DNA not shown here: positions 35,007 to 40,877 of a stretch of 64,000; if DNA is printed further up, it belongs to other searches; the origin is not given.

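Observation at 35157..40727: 1856-aa TSP3 / LamG / PEGA-like / NHL protein encoded between the alignment-complex genes and the secretin: candidate pilus-associated adhesin or secreted cargo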

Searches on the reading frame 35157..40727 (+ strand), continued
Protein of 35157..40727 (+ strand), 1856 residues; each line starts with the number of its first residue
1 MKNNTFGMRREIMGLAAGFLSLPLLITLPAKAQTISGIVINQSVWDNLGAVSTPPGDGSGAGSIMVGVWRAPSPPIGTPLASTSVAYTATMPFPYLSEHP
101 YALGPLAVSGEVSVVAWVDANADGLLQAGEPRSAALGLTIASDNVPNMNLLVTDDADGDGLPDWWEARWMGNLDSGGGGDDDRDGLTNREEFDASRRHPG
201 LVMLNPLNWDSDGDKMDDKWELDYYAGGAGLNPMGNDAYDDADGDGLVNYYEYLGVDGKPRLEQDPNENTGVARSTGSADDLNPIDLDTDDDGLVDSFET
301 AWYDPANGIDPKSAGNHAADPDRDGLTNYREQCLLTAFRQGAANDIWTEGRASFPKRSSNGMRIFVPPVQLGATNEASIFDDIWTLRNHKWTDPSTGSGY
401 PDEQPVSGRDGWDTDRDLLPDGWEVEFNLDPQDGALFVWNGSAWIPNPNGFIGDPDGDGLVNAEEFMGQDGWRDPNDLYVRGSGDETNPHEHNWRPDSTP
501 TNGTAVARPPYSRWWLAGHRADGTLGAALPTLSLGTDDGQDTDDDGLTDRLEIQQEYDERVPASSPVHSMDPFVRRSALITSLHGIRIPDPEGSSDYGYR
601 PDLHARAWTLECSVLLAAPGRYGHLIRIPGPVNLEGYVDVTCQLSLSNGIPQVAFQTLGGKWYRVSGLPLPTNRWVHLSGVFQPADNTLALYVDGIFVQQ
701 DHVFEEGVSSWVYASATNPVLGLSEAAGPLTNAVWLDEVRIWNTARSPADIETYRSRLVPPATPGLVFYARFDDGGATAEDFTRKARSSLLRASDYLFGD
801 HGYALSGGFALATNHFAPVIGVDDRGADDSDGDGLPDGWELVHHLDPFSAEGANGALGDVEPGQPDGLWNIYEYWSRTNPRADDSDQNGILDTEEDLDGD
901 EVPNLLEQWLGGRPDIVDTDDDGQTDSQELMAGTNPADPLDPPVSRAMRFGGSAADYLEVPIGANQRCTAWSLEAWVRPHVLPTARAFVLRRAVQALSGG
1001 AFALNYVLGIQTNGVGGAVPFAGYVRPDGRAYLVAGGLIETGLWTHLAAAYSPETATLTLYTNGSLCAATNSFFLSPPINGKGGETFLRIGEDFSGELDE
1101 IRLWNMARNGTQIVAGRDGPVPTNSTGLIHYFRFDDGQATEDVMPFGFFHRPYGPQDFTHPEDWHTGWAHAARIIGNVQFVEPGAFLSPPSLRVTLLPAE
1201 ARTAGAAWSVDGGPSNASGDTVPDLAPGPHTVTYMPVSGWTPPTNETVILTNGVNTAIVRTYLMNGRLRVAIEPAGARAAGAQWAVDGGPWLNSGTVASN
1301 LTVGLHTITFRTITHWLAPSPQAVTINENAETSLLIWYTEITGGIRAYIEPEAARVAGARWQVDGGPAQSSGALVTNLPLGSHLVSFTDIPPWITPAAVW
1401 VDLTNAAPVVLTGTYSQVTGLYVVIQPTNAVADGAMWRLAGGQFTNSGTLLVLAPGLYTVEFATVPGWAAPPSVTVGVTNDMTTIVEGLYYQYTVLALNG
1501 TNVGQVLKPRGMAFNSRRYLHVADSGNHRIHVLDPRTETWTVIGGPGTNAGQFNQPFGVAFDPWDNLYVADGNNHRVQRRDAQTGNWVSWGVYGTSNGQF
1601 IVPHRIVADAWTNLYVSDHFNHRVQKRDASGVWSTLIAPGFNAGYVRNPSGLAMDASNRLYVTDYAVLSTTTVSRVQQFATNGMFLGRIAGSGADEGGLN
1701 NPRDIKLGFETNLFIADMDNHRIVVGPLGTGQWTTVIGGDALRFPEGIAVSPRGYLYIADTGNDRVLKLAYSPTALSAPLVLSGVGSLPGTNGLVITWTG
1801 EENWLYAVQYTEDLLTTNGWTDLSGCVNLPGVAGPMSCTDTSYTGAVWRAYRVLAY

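Call 18: find_related_loci(query=window:35157-40727:+, collection=genome_contigs, flank=10000)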
Query window:35157-40727:+ (1856 aa) in genome_contigs; peptide patterns used: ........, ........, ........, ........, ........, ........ (x = any residue, [..] = any of these).
29 stretches matched a pattern; 7 encode a relative of the query (tblastn E <= 1e-3); 7 distinct loci.
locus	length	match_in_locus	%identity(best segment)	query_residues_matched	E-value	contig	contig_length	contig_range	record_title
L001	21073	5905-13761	50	30-1503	0e+0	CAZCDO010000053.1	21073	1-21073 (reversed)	MAG TPA_asm: uncultured Verrucomicrobiota bacterium isolate SRP272421_co1_708 genome assembly, contig: NODE_6606_length_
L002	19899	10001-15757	45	87-1853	0e+0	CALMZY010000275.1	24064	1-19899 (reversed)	MAG TPA_asm: uncultured Lentisphaerae bacterium isolate SRR8868559_bin.156_CONCOCT_v1.1_MAG genome assembly, contig: ERZ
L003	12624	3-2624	36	660-1856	2e-125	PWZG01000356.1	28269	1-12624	MAG: PVC group bacterium isolate T3Sed10_164 T3-Sed10-C2430, whole genome shotgun sequence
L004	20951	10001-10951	26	1505-1769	6e-17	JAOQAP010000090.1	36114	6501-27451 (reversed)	MAG: Flavipsychrobacter sp. isolate RYN_285 scaffold_4357911, whole genome shotgun sequence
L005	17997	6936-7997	27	1508-1788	8e-13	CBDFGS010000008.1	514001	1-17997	MAG: Dehalococcoidia bacterium isolate 59cce99e-a588-4de2-b07e-a8077d89f863 genome assembly, contig: contig_8, whole gen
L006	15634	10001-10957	26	1508-1769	9e-13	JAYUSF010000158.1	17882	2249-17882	MAG: Verrucomicrobiota bacterium isolate GL117_UP_concoct_13 GL117_UP_concoct_13_157, whole genome shotgun sequence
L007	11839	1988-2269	43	155-253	1e-10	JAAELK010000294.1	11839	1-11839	MAG: Desulfobacteraceae bacterium isolate Bpl_3 BplG_CONTIG3118312, whole genome shotgun sequence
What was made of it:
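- Tried and rejected: It gave only 3 real relatives (call 18).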

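Call 19: find_encoding_contigs(protein=P0001, flank=10000, max_places=2)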
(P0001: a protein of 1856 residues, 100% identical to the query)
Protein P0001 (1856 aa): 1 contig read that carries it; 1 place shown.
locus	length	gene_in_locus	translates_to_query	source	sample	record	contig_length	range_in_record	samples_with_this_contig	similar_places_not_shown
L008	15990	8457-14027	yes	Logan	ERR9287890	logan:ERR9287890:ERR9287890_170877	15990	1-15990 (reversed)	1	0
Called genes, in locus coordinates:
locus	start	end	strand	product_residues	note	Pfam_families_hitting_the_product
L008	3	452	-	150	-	?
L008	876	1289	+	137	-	PF07963:N_methyl (weak)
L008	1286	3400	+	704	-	-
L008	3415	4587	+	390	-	-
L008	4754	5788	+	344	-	PF11104:PilM_2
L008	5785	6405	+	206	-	-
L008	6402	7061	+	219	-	PF10741:T2SSM_b (faint)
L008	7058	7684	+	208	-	-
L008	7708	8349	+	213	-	-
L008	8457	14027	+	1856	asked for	PF13385:Laminin_G_3, PF01436:NHL (faint)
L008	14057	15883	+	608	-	PF07660:STN (weak), PF03958:Secretin_N, PF00263:Secretin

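Call 20: find_encoding_contigs(protein=P0007, flank=10000, max_places=2)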
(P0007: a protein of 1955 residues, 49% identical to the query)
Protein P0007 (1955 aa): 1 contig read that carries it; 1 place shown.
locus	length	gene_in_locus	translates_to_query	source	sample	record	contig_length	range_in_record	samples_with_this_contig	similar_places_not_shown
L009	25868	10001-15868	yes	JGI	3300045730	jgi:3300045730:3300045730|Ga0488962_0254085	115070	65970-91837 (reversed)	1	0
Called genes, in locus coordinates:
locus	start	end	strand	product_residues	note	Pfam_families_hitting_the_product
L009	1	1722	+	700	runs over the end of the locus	-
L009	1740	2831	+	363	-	-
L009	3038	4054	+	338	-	PF11104:PilM_2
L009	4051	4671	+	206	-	-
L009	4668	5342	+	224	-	-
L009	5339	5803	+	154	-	-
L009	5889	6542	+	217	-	-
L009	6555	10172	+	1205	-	PF13385:Laminin_G_3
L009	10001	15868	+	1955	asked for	PF13385:Laminin_G_3, PF01436:NHL (faint)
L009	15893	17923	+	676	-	PF03958:Secretin_N, PF00263:Secretin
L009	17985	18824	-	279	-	PF00106:adh_short, PF08659:KR, PF13561:adh_short_C2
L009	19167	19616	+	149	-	PF09424:YqeY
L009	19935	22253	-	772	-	PF01074:Glyco_hydro_38N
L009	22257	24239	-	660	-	-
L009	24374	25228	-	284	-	PF01261:AP_endonuc_2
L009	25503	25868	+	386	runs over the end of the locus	PF01408:GFO_IDH_MocA, PF22725:GFO_IDH_MocA_C3, PF02894:GFO_IDH_MocA_C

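Call 21: find_encoding_contigs(protein=P0026, flank=10000, max_places=2)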
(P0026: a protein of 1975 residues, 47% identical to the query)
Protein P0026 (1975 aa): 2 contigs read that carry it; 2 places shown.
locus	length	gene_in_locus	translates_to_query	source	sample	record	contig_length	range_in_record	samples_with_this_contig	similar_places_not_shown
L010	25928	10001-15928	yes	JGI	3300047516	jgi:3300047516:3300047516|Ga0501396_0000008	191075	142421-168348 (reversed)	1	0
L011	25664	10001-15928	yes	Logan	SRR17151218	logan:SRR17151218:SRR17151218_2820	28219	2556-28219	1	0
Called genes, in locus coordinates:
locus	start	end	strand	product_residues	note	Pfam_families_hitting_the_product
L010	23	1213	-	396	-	-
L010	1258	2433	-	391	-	-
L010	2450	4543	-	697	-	-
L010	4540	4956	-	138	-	-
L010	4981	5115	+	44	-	-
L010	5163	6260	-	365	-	-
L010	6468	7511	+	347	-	PF11104:PilM_2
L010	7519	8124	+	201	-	-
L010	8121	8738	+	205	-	-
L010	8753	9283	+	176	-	-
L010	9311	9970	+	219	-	-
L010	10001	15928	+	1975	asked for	PF13385:Laminin_G_3, PF01436:NHL (faint)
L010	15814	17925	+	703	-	PF03958:Secretin_N, PF00263:Secretin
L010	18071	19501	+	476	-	PF13505:OMP_b-brl, PF00691:OmpA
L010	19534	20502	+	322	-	PF03279:Lip_A_acyltrans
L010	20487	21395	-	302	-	PF03279:Lip_A_acyltrans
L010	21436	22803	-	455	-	PF02366:PMT, PF13231:PMT_2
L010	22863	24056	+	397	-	PF04932:Wzy_C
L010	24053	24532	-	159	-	PF00383:dCMP_cyt_deam_1, PF14437:MafB19-deam, PF14439:Bd3614-deam (weak)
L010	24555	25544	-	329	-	PF00682:HMGL-like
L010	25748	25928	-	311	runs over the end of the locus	PF03783:CsgG (weak), PF08308:PEGA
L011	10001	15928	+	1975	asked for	PF13385:Laminin_G_3, PF01436:NHL (faint)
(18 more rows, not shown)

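Call 22: find_encoding_contigs(protein=P0045, flank=10000, max_places=2)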
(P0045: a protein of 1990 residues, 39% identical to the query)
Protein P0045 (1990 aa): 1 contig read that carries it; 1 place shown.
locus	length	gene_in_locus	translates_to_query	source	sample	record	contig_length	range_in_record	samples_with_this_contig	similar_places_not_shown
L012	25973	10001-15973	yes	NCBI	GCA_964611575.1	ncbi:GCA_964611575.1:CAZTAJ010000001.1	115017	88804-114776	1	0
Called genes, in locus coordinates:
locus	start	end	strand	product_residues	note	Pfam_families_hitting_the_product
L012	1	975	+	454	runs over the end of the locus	PF00919:UPF0004, PF04055:Radical_SAM, PF18693:TRAM_2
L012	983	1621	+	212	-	PF01066:CDP-OH_P_transf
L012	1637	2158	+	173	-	-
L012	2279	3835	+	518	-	PF07969:Amidohydro_3, PF01979:Amidohydro_1 (weak)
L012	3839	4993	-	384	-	PF00989:PAS, PF08448:PAS_4 (weak), PF12860:PAS_7 (faint), PF13426:PAS_9, PF00989:PAS, PF13188:PAS_8 (weak), PF08448:PAS_4, PF13426:PAS_9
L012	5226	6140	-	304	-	-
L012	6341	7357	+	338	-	PF11104:PilM_2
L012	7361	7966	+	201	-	-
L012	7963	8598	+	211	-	-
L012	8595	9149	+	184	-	-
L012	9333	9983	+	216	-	-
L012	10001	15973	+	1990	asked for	PF13385:Laminin_G_3, PF01436:NHL (faint)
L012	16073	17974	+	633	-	PF03958:Secretin_N, PF00263:Secretin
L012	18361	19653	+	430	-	PF00206:Lyase_1, PF10397:ADSL_C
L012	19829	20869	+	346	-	PF00586:AIRS, PF02769:AIRS_C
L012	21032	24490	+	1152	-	PF10131:PTPS_related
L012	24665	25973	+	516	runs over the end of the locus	?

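Call 23: find_encoding_contigs(protein=P0070, flank=10000, max_places=2)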
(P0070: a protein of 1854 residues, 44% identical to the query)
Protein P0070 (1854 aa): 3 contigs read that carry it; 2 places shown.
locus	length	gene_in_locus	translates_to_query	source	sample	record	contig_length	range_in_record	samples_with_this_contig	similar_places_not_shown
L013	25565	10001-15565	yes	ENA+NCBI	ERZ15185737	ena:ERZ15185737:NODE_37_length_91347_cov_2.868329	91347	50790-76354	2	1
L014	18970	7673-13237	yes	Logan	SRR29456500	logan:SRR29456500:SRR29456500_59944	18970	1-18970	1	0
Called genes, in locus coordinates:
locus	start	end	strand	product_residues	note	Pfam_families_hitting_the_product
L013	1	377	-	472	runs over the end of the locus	PF00232:Glyco_hydro_1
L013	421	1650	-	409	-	-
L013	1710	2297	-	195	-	-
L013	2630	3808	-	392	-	PF00923:TAL_FSA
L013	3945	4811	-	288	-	PF01370:Epimerase, PF04321:RmlD_sub_bind, PF01073:3Beta_HSD, PF07993:NAD_binding_4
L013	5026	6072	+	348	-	PF11104:PilM_2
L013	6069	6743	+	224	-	-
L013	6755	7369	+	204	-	PF10741:T2SSM_b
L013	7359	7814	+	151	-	-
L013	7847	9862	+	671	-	PF00263:Secretin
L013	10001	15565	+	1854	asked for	PF18884:TSP3_bac (faint), PF13385:Laminin_G_3, PF13517:FG-GAP_3 (weak)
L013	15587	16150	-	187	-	PF04307:YdjM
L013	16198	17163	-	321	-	PF00578:AhpC-TSA, PF08534:Redoxin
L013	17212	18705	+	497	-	PF00128:Alpha-amylase, PF14701:hDGE_amylase (weak)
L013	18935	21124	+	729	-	PF12437:GSIII_N, PF00120:Gln-synt_C, PF18318:Gln-synt_C-ter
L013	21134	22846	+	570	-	PF00795:CN_hydrolase, PF02540:NAD_synthase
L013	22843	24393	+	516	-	PF01590:GAF, PF13185:GAF_2, PF13492:GAF_3 (weak), PF00158:Sigma54_activat, PF14532:Sigma54_activ_2, PF07728:AAA_5, PF25601:AAA_lid_14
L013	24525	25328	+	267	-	-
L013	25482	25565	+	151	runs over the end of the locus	-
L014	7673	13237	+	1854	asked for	PF18884:TSP3_bac (faint), PF13385:Laminin_G_3, PF13517:FG-GAP_3 (weak)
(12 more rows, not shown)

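Call 24: find_encoding_contigs(protein=P0012, flank=10000, max_places=1)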
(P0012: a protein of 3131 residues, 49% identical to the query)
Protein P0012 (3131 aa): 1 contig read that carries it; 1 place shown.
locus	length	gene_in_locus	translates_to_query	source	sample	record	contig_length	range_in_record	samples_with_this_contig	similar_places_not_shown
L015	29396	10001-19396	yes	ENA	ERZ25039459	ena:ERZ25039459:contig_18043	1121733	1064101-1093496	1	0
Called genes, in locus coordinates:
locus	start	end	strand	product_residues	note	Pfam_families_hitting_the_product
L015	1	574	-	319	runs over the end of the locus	-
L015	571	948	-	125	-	PF19872:DUF6345 (weak)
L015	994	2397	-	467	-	PF17957:Big_7, PF13860:FlgD_ig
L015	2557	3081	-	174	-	-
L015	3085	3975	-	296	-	-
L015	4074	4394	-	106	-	PF00589:Phage_integrase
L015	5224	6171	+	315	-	PF00078:RVT_1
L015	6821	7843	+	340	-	PF11104:PilM_2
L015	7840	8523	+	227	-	-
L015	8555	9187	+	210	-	-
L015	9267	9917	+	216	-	PF26182:Ig_NUP210_5th (faint)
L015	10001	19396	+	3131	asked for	PF18884:TSP3_bac (faint), PF00092:VWA, PF13519:VWA_2, PF13385:Laminin_G_3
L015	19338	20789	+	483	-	-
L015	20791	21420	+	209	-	PF13385:Laminin_G_3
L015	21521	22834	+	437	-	PF13385:Laminin_G_3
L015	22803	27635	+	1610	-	PF13385:Laminin_G_3, PF01436:NHL (weak)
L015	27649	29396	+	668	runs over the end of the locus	PF03958:Secretin_N, PF00263:Secretin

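Call 25: find_encoding_contigs(protein=P0040, flank=10000, max_places=1)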
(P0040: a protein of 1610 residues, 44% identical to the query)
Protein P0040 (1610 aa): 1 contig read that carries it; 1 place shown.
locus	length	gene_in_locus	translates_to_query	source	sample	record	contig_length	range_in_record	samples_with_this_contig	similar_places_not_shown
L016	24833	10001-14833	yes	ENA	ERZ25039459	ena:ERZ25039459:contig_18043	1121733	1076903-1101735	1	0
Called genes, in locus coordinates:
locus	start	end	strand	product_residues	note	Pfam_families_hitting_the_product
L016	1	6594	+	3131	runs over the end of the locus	PF18884:TSP3_bac (faint), PF00092:VWA, PF13519:VWA_2, PF13385:Laminin_G_3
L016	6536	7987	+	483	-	-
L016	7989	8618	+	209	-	PF13385:Laminin_G_3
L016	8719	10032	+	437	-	PF13385:Laminin_G_3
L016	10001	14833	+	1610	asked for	PF13385:Laminin_G_3, PF01436:NHL (weak)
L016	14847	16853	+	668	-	PF03958:Secretin_N, PF00263:Secretin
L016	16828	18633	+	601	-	PF00512:HisKA (weak)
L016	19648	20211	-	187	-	PF01695:IstB_IS21, PF00308:Bac_DnaA (weak), PF20720:nSTAND3 (weak)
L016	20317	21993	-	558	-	PF01609:DDE_Tnp_1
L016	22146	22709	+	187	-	PF14236:DruA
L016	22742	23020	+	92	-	PF14236:DruA (weak)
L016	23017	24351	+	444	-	-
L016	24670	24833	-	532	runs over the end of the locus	PF00665:rve (weak), PF22483:Mu-transpos_C_2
